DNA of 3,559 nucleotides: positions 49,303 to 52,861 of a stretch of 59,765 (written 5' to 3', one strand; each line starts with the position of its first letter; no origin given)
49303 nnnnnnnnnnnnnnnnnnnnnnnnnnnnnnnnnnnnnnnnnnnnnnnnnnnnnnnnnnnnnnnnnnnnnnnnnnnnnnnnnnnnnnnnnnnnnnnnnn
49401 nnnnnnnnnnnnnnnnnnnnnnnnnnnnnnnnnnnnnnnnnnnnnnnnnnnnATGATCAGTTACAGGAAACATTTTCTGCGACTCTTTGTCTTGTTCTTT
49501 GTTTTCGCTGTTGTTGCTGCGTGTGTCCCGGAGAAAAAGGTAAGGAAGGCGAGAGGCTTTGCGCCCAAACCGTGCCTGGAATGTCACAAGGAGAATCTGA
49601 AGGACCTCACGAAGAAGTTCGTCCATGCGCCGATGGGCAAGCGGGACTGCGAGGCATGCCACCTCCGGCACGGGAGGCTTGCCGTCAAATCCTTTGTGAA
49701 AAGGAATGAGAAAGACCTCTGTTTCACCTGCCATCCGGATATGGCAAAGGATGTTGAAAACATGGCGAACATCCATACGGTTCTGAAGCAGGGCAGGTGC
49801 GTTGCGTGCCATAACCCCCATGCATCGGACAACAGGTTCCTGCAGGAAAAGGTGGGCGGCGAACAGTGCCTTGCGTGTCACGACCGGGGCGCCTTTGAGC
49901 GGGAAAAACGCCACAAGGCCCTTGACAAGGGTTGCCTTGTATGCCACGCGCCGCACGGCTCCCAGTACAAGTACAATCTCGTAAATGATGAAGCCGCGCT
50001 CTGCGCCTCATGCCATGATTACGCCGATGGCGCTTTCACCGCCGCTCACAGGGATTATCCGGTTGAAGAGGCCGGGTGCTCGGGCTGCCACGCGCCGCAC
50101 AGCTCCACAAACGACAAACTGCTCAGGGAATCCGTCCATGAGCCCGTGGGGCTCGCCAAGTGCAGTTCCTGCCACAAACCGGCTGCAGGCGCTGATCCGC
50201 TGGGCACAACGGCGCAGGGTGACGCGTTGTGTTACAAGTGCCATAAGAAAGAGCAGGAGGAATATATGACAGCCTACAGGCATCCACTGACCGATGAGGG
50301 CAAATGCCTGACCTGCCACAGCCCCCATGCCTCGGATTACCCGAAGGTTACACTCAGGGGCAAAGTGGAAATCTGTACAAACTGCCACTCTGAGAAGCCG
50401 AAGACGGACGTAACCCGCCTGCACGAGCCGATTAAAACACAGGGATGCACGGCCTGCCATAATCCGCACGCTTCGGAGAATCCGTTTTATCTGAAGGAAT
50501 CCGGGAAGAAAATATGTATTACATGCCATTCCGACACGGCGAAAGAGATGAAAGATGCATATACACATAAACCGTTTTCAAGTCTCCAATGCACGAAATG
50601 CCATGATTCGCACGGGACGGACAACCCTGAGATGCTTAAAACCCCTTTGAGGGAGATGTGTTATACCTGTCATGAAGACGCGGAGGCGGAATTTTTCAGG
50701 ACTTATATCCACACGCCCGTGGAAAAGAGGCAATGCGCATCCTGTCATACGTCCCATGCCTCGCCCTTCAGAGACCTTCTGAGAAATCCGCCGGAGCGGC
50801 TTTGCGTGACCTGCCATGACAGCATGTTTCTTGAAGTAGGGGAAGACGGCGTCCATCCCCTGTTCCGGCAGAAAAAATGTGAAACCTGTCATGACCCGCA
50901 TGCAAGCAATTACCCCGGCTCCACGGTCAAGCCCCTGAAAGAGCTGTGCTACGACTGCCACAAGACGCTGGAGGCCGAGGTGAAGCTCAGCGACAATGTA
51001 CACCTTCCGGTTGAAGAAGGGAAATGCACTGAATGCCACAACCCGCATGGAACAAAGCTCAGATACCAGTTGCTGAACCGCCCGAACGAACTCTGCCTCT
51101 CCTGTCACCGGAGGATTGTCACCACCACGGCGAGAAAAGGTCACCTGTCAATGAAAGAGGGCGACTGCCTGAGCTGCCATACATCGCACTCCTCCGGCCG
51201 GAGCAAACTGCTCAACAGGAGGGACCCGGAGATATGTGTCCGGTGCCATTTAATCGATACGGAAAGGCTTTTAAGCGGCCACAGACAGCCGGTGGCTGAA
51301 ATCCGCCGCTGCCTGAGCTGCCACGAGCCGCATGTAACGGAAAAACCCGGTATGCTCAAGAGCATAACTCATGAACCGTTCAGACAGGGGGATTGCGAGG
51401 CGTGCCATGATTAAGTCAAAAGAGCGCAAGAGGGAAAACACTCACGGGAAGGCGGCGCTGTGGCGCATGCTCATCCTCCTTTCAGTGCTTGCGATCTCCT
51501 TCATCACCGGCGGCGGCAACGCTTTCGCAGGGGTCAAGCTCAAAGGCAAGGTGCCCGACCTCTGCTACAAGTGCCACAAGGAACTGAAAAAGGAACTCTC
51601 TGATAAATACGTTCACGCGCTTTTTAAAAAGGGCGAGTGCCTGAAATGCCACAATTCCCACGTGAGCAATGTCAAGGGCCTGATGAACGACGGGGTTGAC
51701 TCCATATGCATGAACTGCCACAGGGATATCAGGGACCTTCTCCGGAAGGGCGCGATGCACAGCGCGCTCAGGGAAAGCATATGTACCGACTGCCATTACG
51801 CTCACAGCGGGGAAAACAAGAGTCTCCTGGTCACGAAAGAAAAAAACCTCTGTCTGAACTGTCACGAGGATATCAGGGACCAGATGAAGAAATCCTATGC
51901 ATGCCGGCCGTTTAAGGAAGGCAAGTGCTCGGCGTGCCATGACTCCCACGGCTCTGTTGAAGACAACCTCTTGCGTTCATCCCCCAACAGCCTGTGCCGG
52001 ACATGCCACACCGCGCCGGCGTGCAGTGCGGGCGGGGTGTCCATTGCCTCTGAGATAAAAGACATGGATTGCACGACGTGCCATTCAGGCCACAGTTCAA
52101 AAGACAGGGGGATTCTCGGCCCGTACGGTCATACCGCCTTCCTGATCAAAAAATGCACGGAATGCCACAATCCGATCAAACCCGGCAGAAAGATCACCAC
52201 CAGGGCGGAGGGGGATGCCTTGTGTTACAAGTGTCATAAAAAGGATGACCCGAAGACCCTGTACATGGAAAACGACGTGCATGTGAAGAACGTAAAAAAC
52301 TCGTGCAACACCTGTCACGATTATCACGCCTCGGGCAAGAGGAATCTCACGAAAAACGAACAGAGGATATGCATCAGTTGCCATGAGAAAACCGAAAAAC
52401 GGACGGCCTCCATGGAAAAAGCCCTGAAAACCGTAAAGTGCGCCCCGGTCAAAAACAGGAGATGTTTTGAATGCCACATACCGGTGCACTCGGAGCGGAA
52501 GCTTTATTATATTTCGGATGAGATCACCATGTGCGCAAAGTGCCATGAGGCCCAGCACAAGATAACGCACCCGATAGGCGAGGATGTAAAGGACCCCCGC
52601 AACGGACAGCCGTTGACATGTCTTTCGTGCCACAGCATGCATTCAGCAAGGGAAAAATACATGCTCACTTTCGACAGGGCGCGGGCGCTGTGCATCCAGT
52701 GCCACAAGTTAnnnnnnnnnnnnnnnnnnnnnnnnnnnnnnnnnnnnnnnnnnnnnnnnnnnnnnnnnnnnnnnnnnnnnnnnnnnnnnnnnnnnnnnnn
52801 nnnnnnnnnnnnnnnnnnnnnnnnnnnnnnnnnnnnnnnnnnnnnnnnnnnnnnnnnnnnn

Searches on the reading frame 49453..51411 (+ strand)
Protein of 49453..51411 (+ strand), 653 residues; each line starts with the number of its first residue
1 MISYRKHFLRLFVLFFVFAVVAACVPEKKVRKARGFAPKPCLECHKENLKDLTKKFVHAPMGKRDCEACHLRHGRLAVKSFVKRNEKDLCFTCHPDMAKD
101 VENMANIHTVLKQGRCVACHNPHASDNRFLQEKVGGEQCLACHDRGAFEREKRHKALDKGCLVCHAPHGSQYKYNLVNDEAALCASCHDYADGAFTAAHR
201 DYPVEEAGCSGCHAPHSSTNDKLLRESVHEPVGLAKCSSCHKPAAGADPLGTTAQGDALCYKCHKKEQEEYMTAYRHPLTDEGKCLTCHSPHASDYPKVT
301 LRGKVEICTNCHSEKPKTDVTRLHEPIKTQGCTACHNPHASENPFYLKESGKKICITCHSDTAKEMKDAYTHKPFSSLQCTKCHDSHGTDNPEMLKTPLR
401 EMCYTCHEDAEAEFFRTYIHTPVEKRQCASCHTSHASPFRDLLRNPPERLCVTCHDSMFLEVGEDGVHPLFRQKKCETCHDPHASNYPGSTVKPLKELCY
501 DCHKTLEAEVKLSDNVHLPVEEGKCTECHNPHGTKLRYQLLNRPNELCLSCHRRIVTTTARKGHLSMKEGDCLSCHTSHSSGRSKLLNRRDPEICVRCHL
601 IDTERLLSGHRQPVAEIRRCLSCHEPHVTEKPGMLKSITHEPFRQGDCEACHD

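Call 4: search_protein_families(library=pfam, proteins=[window:49453-51411:+], max_evalue=0.1)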
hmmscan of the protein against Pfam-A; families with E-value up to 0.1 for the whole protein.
window:49453-51411:+ (653 aa): 8 families
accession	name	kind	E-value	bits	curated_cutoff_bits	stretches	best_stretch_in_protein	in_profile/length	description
PF09699.15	Paired_CXXCH_1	-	8.1e-138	448.3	20.6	14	324-363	1-40/41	Doubled CXXCH motif (Paired_CXXCH_1)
PF14522.11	Cytochrome_C7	-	9.1e-31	105.9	24.8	11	376-433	12-67/67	Cytochrome c7 and related cytochrome c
PF14537.11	Cytochrom_c3_2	-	7.9e-26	90.8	25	7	474-552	7-78/79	Cytochrome c3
PF22113.1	Mtrc-MtrF_II-IV_dom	-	3.2e-19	69.5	30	5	109-293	2-167/176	Outer membrane cytochrome MtrC/MtrF-like, domains II/IV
PF02085.21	Cytochrom_CIII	-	1.1e-16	61.5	22.9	4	364-455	17-101/101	Class III cytochrome C family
PF22678.1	Cytochrom_c_NrfB-like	-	6.7e-09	36.5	27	2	352-392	33-73/89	Cytochrome c-type protein NrfB-like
PF13435.11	Cytochrome_C554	-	0.012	17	20.8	1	614-652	45-83/84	Cytochrome c554 and c-prime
PF24441.1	DUF7560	-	0.051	13.7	27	1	139-167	8-36/44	Family of unknown function (DUF7560)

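Call 5: search_protein_families(library=ncbifam, proteins=[window:49453-51411:+], max_evalue=0.1)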
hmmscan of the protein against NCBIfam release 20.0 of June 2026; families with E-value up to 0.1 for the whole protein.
window:49453-51411:+ (653 aa): 8 families
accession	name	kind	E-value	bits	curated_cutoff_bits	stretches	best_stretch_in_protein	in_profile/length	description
TIGR01905.1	paired_CXXCH_1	subfamily_domain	8.1e-128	416.1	25.2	14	324-363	1-40/41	doubled CXXCH domain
TIGR03508.1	decahem_SO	subfamily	8.5e-100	333.5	192.2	6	307-457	72-221/258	DmsE family decaheme c-type cytochrome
NF041028.1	decahem_GSU2203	exception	3e-69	233.7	325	6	303-459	99-256/317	GSU2203 family decaheme c-type cytochrome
TIGR03153.1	cytochr_NrfH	equivalog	5.8e-22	78.2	134.2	5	13-144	3-134/138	cytochrome c nitrite reductase small subunit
NF045722.1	c3_cytochr_TmcA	equivalog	5.6e-10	39.2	114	3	304-364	56-115/125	acidic tetraheme cytochrome c3 TmcA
NF008659.0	PRK11659.1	equivalog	6e-09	35.8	184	3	169-319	34-174/188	cytochrome c nitrite reductase pentaheme subunit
NF047727.1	4hemeCytCCctA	equivalog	1.2e-08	35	180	2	199-269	30-92/109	tetraheme c-type cytochrome CctA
TIGR03146.1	cyt_nit_nrfB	equivalog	1.5e-06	28.6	166.6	0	401-456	85-142/145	cytochrome c nitrite reductase pentaheme subunit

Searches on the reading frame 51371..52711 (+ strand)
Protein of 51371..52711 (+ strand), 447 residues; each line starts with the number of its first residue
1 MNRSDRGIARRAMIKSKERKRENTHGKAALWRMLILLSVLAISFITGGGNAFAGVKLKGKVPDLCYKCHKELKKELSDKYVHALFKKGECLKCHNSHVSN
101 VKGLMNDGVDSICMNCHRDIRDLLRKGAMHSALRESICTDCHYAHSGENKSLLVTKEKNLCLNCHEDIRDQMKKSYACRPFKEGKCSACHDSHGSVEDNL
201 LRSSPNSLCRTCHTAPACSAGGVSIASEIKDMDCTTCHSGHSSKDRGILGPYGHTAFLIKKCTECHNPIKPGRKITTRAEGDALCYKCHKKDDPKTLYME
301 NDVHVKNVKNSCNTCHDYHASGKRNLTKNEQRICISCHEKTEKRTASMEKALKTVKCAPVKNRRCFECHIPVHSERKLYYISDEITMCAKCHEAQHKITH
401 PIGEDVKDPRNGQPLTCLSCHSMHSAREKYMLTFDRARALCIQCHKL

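Call 4: search_protein_families(library=pfam, proteins=[window:51371-52711:+], max_evalue=0.1)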
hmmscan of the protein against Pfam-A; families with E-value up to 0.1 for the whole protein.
window:51371-52711:+ (447 aa): 6 families
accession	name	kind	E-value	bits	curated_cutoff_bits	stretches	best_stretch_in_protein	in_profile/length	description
PF09699.15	Paired_CXXCH_1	-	1.2e-67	223.7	20.6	9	180-215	3-38/41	Doubled CXXCH motif (Paired_CXXCH_1)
PF14522.11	Cytochrome_C7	-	1.3e-17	63.8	24.8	6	255-317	9-67/67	Cytochrome c7 and related cytochrome c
PF14537.11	Cytochrom_c3_2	-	1.3e-16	61.2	25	4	307-393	4-79/79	Cytochrome c3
PF22678.1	Cytochrom_c_NrfB-like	-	1.4e-11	45.2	27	1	276-337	27-89/89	Cytochrome c-type protein NrfB-like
PF02085.21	Cytochrom_CIII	-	6.1e-08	33.4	22.9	4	254-338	25-101/101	Class III cytochrome C family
PF22113.1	Mtrc-MtrF_II-IV_dom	-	5.3e-07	29.8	30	0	260-295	7-41/176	Outer membrane cytochrome MtrC/MtrF-like, domains II/IV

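Call 5: search_protein_families(library=ncbifam, proteins=[window:51371-52711:+], max_evalue=0.1)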
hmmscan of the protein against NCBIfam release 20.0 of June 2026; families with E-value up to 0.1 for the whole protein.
window:51371-52711:+ (447 aa): 8 families
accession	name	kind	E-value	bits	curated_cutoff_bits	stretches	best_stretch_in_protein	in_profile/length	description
TIGR01905.1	paired_CXXCH_1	subfamily_domain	2.1e-64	213.1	25.2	9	180-215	3-38/41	doubled CXXCH domain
TIGR03508.1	decahem_SO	subfamily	3.7e-41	141.3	192.2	4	109-249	69-207/258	DmsE family decaheme c-type cytochrome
NF041028.1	decahem_GSU2203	exception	4.5e-37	127.9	325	4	105-243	96-234/317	GSU2203 family decaheme c-type cytochrome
NF008659.0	PRK11659.1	equivalog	8.8e-14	51.6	184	3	280-353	108-182/188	cytochrome c nitrite reductase pentaheme subunit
TIGR03146.1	cyt_nit_nrfB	equivalog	2.3e-12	47.4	166.6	2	280-340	82-143/145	cytochrome c nitrite reductase pentaheme subunit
TIGR03153.1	cytochr_NrfH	equivalog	2e-10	40.9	134.2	2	412-445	26-59/138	cytochrome c nitrite reductase small subunit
NF045722.1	c3_cytochr_TmcA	equivalog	6.8e-06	26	114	2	113-167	60-112/125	acidic tetraheme cytochrome c3 TmcA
NF047727.1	4hemeCytCCctA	equivalog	0.00028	21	180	0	113-169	60-108/109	tetraheme c-type cytochrome CctA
